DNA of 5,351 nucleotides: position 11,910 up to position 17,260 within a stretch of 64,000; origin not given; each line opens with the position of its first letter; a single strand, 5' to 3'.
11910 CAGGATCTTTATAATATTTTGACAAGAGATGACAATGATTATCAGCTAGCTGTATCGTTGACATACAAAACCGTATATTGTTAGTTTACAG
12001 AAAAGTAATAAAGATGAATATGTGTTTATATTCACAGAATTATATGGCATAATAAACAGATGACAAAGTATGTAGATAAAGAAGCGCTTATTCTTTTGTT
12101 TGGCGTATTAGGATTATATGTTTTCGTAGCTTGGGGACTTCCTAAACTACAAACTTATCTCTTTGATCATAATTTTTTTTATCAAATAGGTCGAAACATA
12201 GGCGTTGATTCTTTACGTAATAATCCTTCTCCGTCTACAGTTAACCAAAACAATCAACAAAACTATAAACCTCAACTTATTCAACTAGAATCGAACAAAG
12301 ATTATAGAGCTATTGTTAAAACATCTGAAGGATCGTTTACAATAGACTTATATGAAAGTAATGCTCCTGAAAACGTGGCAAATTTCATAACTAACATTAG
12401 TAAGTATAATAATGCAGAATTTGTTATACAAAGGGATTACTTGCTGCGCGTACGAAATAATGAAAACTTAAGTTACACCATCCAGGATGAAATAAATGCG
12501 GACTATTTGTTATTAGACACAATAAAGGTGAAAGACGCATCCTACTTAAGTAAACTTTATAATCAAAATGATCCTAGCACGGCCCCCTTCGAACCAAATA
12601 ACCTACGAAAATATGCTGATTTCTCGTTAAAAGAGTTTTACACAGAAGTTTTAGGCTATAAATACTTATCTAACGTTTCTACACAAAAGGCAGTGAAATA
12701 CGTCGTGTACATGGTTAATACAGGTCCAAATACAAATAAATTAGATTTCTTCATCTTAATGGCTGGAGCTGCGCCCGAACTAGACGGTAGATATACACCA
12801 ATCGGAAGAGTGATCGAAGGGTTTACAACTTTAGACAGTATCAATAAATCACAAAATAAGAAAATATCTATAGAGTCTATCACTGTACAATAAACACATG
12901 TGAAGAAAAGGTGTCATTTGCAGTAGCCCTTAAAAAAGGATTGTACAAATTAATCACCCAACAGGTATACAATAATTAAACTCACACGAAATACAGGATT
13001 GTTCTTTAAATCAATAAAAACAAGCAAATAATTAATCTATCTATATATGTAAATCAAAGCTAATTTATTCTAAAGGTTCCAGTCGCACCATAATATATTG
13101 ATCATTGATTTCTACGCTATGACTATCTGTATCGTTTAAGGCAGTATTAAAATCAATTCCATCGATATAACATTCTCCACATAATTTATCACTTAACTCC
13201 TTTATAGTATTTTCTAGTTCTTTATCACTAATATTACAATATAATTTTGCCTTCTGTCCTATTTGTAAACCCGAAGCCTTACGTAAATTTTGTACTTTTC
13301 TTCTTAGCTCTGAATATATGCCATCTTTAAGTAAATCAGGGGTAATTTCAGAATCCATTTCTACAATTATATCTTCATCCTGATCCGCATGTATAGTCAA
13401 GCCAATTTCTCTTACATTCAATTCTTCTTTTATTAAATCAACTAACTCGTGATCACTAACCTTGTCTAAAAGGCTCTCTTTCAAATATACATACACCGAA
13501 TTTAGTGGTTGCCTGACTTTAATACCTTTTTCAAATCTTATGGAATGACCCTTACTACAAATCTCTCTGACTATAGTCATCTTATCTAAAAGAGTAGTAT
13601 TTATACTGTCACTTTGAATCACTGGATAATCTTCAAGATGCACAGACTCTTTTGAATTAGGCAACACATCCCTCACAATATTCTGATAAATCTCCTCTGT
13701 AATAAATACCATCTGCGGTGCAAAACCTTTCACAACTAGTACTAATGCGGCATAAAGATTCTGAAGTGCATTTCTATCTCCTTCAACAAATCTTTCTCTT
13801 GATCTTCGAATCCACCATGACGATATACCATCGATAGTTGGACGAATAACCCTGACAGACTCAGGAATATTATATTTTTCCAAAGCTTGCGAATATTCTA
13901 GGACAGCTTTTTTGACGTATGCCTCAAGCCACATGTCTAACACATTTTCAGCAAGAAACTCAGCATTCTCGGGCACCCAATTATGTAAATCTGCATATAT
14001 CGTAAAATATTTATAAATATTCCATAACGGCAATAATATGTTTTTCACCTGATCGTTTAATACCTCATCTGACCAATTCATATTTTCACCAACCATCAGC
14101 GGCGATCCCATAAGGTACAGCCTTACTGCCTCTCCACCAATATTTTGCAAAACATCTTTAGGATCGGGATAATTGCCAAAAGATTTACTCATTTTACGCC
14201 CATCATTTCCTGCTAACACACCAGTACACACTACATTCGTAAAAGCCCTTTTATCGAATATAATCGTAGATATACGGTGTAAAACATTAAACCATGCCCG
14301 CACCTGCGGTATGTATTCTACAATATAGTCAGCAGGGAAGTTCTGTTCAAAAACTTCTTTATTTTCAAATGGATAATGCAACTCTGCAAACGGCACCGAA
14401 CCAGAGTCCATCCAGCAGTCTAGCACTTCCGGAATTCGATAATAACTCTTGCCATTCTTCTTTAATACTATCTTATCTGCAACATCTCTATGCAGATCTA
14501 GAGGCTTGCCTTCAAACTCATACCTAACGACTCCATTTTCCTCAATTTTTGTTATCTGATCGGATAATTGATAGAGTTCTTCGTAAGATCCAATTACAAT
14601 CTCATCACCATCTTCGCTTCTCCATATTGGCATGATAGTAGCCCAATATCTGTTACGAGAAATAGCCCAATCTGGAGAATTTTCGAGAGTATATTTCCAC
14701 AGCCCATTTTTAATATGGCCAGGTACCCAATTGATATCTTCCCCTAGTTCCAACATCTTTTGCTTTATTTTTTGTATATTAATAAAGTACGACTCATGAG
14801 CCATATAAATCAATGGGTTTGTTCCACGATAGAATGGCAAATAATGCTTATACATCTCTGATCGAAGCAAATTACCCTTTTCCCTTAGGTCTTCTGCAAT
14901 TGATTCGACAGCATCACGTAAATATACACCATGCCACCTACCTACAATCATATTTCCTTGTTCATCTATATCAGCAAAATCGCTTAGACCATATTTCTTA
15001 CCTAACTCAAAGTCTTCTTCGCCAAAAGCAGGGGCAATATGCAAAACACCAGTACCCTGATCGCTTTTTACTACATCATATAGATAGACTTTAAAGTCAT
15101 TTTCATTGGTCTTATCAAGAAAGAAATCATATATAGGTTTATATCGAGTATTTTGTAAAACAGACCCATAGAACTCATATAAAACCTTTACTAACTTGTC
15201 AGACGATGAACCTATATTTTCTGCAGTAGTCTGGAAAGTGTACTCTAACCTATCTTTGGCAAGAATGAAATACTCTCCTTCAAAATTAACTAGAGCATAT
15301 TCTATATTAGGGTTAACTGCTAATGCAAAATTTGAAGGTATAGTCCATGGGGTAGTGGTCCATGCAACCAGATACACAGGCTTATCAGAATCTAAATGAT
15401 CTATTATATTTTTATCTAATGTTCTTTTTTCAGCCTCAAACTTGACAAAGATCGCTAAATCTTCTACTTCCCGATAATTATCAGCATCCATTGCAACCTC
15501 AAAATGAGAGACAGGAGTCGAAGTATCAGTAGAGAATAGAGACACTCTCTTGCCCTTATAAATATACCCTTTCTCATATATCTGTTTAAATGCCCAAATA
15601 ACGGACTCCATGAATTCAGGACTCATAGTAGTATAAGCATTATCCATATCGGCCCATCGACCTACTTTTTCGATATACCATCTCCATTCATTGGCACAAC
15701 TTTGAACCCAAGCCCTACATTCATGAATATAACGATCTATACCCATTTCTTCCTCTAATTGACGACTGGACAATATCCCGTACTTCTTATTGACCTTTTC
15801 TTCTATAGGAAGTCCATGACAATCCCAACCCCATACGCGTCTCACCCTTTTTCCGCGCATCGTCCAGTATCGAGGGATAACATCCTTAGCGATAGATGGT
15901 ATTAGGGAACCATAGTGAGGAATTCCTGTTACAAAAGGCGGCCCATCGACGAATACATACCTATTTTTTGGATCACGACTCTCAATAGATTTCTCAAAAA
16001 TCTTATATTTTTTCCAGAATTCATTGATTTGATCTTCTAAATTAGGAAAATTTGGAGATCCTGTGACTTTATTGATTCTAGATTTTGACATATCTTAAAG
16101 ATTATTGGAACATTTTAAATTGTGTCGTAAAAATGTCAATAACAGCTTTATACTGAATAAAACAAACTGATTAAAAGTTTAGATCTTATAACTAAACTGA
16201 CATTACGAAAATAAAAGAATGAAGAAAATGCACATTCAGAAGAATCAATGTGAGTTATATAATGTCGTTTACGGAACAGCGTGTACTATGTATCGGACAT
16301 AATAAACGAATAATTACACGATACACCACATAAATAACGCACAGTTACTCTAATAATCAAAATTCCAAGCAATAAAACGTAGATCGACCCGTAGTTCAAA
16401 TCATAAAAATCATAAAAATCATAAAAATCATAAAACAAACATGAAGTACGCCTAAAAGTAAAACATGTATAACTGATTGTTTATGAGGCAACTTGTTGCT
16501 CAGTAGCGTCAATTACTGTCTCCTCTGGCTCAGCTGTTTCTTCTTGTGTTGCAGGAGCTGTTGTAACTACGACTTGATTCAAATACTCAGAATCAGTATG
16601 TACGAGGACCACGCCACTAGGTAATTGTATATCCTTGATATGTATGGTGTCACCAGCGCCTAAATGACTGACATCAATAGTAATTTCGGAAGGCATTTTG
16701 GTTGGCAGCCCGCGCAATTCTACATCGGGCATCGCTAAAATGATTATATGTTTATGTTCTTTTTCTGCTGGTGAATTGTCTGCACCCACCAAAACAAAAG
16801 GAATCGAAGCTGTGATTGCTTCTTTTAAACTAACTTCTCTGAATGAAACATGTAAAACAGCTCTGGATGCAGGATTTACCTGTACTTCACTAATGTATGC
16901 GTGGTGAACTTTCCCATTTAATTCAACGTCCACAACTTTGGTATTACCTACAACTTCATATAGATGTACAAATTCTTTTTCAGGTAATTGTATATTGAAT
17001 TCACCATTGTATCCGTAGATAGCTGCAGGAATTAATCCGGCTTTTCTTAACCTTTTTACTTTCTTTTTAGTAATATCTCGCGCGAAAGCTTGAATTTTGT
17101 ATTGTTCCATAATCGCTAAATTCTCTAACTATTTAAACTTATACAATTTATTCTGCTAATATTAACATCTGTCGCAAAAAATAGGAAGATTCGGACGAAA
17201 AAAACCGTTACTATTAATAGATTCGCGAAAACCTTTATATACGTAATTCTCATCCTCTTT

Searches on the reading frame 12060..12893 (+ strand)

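Call 71: search_protein_families(library=pfam, proteins=[window:12060-12893:+], max_evalue=0.0001)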
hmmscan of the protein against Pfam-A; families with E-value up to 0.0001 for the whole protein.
window:12060-12893:+ (277 aa): 1 family
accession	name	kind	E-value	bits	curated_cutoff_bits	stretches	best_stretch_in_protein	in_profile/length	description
PF00160.26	Pro_isomerase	-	9.9e-20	71.8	21.7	1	86-271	4-154/159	Cyclophilin type peptidyl-prolyl cis-trans isomerase/CLD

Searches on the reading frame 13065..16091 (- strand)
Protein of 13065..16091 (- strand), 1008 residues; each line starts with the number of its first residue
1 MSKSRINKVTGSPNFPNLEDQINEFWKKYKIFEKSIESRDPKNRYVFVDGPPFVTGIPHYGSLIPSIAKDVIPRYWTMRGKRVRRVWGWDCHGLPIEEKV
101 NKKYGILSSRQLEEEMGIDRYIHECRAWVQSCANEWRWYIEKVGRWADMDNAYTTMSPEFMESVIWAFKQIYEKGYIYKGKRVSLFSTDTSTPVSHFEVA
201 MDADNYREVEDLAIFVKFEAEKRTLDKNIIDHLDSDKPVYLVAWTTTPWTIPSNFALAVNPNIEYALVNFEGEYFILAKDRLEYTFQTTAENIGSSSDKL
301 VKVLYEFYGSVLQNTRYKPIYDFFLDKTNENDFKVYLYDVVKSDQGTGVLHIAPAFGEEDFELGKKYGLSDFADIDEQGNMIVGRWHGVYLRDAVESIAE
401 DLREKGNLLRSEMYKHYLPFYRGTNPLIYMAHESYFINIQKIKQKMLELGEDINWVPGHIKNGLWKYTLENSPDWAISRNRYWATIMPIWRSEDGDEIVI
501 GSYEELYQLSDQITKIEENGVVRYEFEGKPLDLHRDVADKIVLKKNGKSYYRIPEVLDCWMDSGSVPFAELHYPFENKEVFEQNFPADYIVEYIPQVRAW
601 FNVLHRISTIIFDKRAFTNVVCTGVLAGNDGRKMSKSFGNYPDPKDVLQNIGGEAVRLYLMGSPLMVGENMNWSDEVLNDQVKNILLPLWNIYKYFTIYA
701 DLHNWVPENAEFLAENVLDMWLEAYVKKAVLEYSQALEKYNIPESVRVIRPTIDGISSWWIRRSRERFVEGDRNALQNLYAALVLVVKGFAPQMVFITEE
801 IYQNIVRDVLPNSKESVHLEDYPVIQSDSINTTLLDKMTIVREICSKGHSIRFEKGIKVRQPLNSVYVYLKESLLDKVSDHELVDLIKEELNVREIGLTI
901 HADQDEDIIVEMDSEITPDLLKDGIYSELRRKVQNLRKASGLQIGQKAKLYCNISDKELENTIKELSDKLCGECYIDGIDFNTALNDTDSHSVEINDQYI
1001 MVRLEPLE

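Call 71: search_protein_families(library=pfam, proteins=[window:13065-16091:-], max_evalue=0.0001)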
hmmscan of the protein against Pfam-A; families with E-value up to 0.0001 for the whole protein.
window:13065-16091:- (1008 aa): 4 families
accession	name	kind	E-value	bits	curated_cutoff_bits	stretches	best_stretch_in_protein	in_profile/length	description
PF00133.28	tRNA-synt_1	-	5.5e-117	391.5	22.7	1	22-670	2-412/414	tRNA synthetases class I (I, L, M and V)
PF08264.19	Anticodon_1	-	5.4e-19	69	25.1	1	719-864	1-145/148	Anticodon-binding domain of tRNA ligase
PF19302.4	DUF5915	-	2.9e-14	53.5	27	1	874-1005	65-193/195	Domain of unknown function (DUF5915)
PF09334.17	tRNA-synt_1g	-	1.4e-13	50.8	20.1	1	52-190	8-126/391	tRNA synthetases class I (M)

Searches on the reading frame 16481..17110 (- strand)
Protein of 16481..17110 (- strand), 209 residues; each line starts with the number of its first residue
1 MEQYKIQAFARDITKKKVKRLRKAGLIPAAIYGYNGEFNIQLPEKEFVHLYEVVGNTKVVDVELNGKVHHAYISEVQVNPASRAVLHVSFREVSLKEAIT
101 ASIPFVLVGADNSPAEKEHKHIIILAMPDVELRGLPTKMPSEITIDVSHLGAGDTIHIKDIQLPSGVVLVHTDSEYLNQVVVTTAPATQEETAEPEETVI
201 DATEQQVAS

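Call 71: search_protein_families(library=pfam, proteins=[window:16481-17110:-], max_evalue=0.0001)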
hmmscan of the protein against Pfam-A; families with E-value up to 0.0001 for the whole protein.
window:16481-17110:- (209 aa): 2 families
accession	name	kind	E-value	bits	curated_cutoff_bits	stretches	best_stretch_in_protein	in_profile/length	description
PF01386.24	Ribosomal_L25p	-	1.6e-18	67.4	23.6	1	6-90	1-82/82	Ribosomal L25p family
PF14693.11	Ribosomal_TL5_C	-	5e-17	62.5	27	1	99-185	2-81/84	Ribosomal protein TL5, C-terminal domain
